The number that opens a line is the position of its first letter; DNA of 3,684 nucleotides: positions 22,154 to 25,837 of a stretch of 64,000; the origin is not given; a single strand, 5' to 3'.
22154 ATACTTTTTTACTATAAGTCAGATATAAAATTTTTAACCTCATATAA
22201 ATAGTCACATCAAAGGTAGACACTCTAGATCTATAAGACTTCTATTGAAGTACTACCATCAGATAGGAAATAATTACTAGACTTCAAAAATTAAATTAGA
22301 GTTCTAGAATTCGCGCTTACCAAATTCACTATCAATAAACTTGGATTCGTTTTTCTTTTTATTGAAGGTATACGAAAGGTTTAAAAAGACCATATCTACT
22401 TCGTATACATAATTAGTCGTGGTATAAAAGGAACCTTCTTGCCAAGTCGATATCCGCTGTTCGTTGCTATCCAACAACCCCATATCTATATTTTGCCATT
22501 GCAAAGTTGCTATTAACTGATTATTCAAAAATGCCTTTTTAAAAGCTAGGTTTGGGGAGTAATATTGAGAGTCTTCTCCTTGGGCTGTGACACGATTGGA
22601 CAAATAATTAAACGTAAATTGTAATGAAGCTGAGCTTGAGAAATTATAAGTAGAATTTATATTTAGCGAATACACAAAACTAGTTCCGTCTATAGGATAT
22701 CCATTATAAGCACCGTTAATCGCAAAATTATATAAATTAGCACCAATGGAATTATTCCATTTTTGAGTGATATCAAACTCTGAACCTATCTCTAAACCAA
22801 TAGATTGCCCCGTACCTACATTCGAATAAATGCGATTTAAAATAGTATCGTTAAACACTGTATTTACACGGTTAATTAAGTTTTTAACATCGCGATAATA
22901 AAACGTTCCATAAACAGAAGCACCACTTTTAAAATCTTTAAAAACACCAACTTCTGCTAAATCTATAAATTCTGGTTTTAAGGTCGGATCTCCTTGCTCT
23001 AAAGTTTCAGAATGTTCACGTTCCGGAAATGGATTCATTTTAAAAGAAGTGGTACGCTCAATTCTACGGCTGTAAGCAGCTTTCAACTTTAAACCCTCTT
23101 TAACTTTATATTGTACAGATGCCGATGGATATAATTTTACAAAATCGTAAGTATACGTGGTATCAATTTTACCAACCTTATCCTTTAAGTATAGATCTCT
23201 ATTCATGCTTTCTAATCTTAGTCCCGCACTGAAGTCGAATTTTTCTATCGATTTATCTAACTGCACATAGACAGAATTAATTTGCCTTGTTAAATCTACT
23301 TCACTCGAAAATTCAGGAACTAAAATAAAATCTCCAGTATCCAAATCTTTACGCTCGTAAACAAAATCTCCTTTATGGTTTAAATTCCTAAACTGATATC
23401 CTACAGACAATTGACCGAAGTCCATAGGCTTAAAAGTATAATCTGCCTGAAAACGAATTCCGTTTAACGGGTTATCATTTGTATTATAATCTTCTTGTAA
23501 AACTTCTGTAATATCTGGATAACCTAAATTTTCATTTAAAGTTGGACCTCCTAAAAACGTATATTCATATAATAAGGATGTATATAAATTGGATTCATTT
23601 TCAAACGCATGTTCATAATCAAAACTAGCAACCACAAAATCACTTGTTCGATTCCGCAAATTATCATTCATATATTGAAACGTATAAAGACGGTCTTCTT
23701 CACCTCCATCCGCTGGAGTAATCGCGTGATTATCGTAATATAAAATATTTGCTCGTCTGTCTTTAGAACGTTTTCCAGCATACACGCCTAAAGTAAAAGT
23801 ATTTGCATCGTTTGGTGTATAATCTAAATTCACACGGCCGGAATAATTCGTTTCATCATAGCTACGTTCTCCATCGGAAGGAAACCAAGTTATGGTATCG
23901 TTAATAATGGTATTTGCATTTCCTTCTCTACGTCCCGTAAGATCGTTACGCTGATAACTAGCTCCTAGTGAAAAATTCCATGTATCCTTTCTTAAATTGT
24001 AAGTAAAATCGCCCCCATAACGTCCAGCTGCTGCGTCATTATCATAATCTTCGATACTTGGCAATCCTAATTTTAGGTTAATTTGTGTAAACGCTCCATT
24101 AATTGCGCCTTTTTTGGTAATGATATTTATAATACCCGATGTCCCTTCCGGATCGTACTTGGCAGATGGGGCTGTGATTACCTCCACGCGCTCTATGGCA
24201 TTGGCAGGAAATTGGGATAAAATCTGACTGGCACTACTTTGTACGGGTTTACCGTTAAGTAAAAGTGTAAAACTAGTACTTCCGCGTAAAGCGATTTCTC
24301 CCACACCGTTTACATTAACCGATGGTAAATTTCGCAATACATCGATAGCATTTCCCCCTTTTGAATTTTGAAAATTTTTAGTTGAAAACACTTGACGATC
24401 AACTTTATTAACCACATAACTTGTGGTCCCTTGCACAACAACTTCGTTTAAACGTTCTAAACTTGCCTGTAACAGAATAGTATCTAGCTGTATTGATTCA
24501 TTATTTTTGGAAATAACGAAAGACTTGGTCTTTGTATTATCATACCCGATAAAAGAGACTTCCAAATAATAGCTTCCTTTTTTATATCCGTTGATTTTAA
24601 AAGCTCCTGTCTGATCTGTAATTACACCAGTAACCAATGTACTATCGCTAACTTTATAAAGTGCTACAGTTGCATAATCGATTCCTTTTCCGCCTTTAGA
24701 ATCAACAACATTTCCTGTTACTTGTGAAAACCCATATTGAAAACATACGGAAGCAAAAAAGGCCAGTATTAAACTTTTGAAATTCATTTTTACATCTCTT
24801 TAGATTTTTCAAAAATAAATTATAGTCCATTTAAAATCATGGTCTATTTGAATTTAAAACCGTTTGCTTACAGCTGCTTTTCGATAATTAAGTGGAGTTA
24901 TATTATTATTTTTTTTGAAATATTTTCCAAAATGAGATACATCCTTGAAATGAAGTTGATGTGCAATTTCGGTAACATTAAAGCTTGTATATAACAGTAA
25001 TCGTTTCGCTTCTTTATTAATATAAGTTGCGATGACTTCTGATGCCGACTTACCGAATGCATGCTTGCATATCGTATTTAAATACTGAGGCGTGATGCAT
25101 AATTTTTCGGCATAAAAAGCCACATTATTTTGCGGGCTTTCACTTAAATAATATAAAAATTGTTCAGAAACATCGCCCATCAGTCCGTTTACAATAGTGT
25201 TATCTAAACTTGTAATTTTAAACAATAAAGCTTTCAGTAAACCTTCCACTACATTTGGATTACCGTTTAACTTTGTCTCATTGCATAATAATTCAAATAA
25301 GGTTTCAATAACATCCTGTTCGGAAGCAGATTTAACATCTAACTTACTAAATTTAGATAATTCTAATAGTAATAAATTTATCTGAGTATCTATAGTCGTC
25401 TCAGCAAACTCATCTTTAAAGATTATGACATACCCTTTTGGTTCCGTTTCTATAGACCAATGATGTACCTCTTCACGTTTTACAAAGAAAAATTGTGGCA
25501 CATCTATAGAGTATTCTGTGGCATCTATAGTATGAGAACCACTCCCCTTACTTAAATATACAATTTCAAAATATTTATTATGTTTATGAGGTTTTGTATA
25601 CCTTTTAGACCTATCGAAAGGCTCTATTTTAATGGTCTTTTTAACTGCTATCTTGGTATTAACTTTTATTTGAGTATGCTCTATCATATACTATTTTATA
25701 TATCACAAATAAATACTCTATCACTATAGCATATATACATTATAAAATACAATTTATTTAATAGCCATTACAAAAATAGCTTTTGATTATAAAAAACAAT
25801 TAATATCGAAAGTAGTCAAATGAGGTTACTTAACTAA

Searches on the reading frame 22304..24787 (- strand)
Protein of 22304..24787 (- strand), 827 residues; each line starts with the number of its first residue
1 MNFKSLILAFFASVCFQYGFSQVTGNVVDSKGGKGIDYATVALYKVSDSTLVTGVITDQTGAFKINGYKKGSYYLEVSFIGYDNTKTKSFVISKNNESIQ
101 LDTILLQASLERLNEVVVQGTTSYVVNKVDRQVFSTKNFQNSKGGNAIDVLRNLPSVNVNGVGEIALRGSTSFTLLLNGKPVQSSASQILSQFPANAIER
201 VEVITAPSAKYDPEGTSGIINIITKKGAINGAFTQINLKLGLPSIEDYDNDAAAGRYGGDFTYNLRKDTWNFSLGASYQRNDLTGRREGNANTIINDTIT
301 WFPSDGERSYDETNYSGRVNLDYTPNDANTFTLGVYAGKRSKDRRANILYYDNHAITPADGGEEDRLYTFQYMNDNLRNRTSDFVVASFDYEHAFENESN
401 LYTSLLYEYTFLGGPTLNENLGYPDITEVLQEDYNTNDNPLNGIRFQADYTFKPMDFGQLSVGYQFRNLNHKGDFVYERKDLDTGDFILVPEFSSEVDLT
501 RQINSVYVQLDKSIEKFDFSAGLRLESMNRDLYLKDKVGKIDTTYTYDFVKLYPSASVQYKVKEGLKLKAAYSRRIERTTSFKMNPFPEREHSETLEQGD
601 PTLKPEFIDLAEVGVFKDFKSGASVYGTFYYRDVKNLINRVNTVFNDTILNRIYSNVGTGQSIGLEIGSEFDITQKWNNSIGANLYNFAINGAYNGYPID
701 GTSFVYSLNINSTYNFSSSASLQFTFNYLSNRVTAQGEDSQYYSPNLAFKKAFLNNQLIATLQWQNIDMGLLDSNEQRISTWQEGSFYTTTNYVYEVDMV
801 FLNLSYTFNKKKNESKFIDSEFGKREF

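Call 7: search_protein_families(library=pfam, proteins=[window:22304-24787:-])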
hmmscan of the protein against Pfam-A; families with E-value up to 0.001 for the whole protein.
window:22304-24787:- (827 aa): 7 families
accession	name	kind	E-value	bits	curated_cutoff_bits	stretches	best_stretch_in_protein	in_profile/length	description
PF14905.12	OMP_b-brl_3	-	8.8e-74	249.4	27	1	394-806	2-408/408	Outer membrane protein beta-barrel family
PF00593.30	TonB_dep_Rec_b-barrel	-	1.3e-22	81.7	27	1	351-738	35-404/436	TonB dependent receptor-like, beta-barrel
PF13715.12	CarbopepD_reg_2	-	1.3e-12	48.1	32.2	1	23-118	1-88/88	CarboxypepD_reg-like domain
PF13620.12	CarboxypepD_reg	-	1.5e-11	44.9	32.3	1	22-98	1-75/82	Carboxypeptidase regulatory-like domain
PF07715.20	Plug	-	1.6e-11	45.1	23.9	1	131-218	9-106/107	TonB-dependent Receptor Plug Domain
PF17802.7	SpaA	-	2.7e-05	24.7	23.1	1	23-102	3-86/91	Prealbumin-like fold domain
PF17210.9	SdrD_B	-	0.00013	22.6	29.7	1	24-87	12-75/112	SdrD B-like domain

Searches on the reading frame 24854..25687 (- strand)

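Call 7: search_protein_families(library=pfam, proteins=[window:24854-25687:-])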
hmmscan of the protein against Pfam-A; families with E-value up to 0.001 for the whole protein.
window:24854-25687:- (277 aa): 3 families
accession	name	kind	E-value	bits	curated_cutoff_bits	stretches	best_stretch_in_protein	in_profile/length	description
PF12833.13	HTH_18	-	1.9e-18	67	33.6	1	192-270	1-79/80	Helix-turn-helix domain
PF00165.29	HTH_AraC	-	5.7e-09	36.3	26.6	1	234-270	7-42/42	Bacterial regulatory helix-turn-helix proteins, AraC family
PF02311.25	AraC_binding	-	1.9e-05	24.8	21.1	1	30-90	15-76/135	AraC-like ligand binding domain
